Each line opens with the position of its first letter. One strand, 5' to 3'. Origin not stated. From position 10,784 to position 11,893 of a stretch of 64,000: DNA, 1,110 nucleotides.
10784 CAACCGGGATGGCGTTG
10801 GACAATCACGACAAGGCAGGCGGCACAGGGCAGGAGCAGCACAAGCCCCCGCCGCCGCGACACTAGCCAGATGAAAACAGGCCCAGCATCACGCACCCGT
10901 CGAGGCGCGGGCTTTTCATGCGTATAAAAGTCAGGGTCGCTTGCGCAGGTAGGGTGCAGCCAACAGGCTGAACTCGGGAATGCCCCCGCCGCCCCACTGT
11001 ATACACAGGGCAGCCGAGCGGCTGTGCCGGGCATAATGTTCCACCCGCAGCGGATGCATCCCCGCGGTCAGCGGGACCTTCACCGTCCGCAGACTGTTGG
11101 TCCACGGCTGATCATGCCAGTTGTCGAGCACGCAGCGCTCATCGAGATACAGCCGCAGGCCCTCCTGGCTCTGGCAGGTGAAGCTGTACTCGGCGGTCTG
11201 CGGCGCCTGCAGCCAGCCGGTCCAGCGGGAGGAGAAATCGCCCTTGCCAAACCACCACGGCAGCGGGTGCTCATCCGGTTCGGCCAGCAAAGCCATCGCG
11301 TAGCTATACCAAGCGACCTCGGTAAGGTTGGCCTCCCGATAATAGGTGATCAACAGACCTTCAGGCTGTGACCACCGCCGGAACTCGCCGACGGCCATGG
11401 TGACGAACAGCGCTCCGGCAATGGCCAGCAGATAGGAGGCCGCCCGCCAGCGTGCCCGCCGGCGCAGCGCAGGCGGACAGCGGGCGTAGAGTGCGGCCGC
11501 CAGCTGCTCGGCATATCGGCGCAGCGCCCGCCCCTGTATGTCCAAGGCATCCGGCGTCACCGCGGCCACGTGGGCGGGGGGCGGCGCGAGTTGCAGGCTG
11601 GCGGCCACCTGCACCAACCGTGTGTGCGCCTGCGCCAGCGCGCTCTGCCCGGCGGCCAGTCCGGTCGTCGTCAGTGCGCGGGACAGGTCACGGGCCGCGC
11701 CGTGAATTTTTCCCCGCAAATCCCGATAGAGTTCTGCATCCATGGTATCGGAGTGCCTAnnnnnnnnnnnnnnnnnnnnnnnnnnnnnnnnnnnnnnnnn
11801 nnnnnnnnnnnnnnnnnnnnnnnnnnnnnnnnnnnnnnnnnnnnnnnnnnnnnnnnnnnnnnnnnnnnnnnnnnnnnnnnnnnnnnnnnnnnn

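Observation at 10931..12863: Polytopic-membrane + PA14 module present twice: as a two-gene pair here and as a single fused gene at 22088..24112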

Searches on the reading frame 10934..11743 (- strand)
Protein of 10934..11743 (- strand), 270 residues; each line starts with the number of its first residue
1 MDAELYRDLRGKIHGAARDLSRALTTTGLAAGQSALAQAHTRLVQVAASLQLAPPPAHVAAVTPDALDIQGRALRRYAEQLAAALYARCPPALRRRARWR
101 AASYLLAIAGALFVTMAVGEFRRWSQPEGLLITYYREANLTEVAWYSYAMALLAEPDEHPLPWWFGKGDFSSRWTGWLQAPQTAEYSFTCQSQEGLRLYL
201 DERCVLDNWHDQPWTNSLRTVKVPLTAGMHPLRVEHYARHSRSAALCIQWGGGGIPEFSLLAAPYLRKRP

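Call 8: search_protein_families(library=pfam, proteins=[window:10934-11743:-], max_evalue=1)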
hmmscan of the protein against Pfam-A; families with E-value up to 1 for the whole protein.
window:10934-11743:- (270 aa): 2 families
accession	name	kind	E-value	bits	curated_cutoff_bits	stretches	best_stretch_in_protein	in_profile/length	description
PF07691.17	PA14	-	1.1e-13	51.7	24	1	167-244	43-126/147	PA14 domain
PF10528.15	GLEYA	-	0.0059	17.3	26.2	1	172-228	3-67/91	GLEYA domain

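Call 13: search_protein_families(library=ncbifam, proteins=[window:10934-11743:-], max_evalue=0.01)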
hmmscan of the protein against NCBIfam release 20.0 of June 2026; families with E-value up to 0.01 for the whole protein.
window:10934-11743:- (270 aa): 0 families

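Call 16: find_homologous_proteins(query=window:10934-11743:-)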
Query window:10934-11743:- (270 aa): 8 proteins with E <= 0.001 among 8000 candidates.
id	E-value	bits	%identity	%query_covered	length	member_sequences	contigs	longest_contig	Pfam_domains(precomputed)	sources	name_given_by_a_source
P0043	3.9e-108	379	64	100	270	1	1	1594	PF07691.18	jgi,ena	-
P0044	4.8e-97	343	60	100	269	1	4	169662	PF07691.18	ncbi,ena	-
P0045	6.4e-92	326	53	100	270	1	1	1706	PF07691.18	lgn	-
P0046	1.1e-85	305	53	100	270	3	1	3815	PF07691.18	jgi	jgi:hypothetical protein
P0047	8.6e-61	224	44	98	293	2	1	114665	PF07691.18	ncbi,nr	ncbi:MAG: hypothetical protein EPN23_05575 [Verrucomicrobia bacterium]|nr:MAG: hypothetical protein 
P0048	3.7e-43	166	52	66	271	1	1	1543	PF07691.18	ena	-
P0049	1.6e-42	164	50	58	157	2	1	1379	PF07691.18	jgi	-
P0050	1.7e-40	157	43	74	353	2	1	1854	PF07691.18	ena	-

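Call 69: list_cluster_members(proteins=[P0022, window:10934-11743:-, window:22091-24112:-, window:24120-24602:-])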
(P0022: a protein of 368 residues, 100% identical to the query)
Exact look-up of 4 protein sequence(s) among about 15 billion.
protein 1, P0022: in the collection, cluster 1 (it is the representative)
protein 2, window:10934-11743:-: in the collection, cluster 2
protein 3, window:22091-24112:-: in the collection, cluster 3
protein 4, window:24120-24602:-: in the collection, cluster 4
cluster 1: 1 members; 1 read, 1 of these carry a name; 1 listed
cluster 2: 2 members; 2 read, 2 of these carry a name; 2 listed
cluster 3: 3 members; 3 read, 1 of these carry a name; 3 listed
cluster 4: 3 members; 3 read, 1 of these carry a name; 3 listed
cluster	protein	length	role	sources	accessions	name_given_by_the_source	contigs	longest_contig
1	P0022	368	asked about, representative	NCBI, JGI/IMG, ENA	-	hypothetical protein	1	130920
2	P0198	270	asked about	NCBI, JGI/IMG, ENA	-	hypothetical protein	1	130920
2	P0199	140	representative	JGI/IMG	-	hypothetical protein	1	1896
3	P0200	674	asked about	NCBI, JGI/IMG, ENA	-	hypothetical protein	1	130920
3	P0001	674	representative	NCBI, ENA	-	-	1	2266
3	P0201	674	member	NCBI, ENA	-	-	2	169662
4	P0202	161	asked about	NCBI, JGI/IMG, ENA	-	hypothetical protein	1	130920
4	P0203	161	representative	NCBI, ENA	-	-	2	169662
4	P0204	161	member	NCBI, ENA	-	-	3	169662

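Call 70: find_related_loci(query=A3, collection=genome_contigs, flank=10000)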
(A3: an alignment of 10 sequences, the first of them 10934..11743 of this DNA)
Query A3 (270 aa) in genome_contigs; peptide patterns used: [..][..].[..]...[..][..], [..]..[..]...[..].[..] (x = any residue, [..] = any of these).
29 stretches matched a pattern; 13 encode a relative of the query (tblastn E <= 1e-3); 12 distinct loci.
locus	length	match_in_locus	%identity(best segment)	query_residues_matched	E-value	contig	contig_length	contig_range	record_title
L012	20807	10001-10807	60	1-270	3e-101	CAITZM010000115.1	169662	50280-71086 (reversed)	MAG: uncultured Lentisphaerae bacterium isolate LJ_bin-4696 genome assembly, contig: bin-4696:115/191, whole genome shot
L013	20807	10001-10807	53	1-269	3e-91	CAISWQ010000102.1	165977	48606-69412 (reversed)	MAG: uncultured Lentisphaerae bacterium isolate LaPlata-15m-a_bin-260 genome assembly, contig: bin-260:102/125, whole ge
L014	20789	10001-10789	44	6-270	1e-61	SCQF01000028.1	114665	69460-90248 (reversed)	MAG: Verrucomicrobia bacterium isolate DP16D_bin.41 DP16D_bin.41-40755, whole genome shotgun sequence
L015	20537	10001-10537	42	91-269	1e-42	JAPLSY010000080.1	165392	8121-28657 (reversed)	MAG: Kiritimatiellaeota bacterium isolate LacPavin_0419_WC90_MAG_56_158 LacPavin_0419_WC90_scaffold_399826, whole genome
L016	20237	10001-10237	41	154-237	7e-15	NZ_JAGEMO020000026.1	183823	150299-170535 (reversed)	Hymenobacter terricola strain 3F2 contig26, whole genome shotgun sequence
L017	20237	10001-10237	41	170-250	2e-14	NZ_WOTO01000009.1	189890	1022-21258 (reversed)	Fodinicola feengrottensis strain HKI 0501 9, whole genome shotgun sequence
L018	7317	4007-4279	30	160-252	1e-10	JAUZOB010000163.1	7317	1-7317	MAG: Bacteroidota bacterium isolate bin67(3d) NHPDAMMJ_163, whole genome shotgun sequence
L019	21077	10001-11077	27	122-247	3e-10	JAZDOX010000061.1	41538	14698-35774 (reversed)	MAG: Candidatus Omnitrophota bacterium isolate MEGAHIT-group-0.801 k141_16271436, whole genome shotgun sequence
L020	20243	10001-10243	33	169-250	4e-10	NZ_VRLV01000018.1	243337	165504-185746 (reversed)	Nonomuraea typhae strain p1410 Scaffold18, whole genome shotgun sequence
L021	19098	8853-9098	30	166-259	9e-9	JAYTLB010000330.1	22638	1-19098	MAG: Abditibacterium sp. isolate GFS_3240 GFS_3240_329, whole genome shotgun sequence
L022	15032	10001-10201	39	170-237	4e-8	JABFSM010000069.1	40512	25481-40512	MAG: Gemmatimonadales bacterium isolate WB-IL-12 seq_406, whole genome shotgun sequence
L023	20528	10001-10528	33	170-237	4e-6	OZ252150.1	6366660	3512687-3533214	MAG: Anaerolineales bacterium isolate ed016152-bc35-4daa-af1a-9bf7613e1c63 genome assembly, chromosome: 1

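Call 83: search_solved_structures(query=A3, max_evalue=0.01, show_alignments=2)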
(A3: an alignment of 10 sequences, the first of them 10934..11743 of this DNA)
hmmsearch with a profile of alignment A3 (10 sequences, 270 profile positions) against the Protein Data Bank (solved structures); distinct sequences matched with E-value up to 0.01: 16.
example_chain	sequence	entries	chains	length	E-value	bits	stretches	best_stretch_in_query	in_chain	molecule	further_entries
6qe7_A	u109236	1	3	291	7.5e-32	114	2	128-239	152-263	Anti-sigma-I factor RsgI3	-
6qdi_A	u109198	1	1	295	7.5e-29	104.2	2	129-256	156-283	PA14 domain-containing protein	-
7kmp_A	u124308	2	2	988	5.7e-06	29.2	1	168-236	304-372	Alpha-xylosidase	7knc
3tew_A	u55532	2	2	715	0.0017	21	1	126-208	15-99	Protective antigen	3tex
3tey_A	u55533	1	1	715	0.0017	21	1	126-208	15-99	Protective antigen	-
4ee2_A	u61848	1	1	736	0.0018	21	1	126-208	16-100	Protective antigen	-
6vra_A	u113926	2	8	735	0.0018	21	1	127-208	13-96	Protective antigen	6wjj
1t6b_X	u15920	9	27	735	0.0018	21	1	126-208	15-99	Protective Antigen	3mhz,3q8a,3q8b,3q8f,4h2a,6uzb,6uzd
4nam_A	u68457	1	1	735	0.0018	21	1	126-208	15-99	Protective antigen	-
1acc_A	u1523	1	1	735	0.0018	21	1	126-208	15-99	ANTHRAX PROTECTIVE ANTIGEN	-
3tez_A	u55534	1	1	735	0.0018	21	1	126-208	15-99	Protective antigen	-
6vra_B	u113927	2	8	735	0.0018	21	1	127-208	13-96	Protective antigen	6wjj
3q8c_A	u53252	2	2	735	0.0018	21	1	126-208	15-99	Protective antigen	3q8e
6zxj_A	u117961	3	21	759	0.0018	20.9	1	126-208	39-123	Protective antigen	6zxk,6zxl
9s8a_A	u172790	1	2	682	0.002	20.8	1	175-261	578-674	Sulfatase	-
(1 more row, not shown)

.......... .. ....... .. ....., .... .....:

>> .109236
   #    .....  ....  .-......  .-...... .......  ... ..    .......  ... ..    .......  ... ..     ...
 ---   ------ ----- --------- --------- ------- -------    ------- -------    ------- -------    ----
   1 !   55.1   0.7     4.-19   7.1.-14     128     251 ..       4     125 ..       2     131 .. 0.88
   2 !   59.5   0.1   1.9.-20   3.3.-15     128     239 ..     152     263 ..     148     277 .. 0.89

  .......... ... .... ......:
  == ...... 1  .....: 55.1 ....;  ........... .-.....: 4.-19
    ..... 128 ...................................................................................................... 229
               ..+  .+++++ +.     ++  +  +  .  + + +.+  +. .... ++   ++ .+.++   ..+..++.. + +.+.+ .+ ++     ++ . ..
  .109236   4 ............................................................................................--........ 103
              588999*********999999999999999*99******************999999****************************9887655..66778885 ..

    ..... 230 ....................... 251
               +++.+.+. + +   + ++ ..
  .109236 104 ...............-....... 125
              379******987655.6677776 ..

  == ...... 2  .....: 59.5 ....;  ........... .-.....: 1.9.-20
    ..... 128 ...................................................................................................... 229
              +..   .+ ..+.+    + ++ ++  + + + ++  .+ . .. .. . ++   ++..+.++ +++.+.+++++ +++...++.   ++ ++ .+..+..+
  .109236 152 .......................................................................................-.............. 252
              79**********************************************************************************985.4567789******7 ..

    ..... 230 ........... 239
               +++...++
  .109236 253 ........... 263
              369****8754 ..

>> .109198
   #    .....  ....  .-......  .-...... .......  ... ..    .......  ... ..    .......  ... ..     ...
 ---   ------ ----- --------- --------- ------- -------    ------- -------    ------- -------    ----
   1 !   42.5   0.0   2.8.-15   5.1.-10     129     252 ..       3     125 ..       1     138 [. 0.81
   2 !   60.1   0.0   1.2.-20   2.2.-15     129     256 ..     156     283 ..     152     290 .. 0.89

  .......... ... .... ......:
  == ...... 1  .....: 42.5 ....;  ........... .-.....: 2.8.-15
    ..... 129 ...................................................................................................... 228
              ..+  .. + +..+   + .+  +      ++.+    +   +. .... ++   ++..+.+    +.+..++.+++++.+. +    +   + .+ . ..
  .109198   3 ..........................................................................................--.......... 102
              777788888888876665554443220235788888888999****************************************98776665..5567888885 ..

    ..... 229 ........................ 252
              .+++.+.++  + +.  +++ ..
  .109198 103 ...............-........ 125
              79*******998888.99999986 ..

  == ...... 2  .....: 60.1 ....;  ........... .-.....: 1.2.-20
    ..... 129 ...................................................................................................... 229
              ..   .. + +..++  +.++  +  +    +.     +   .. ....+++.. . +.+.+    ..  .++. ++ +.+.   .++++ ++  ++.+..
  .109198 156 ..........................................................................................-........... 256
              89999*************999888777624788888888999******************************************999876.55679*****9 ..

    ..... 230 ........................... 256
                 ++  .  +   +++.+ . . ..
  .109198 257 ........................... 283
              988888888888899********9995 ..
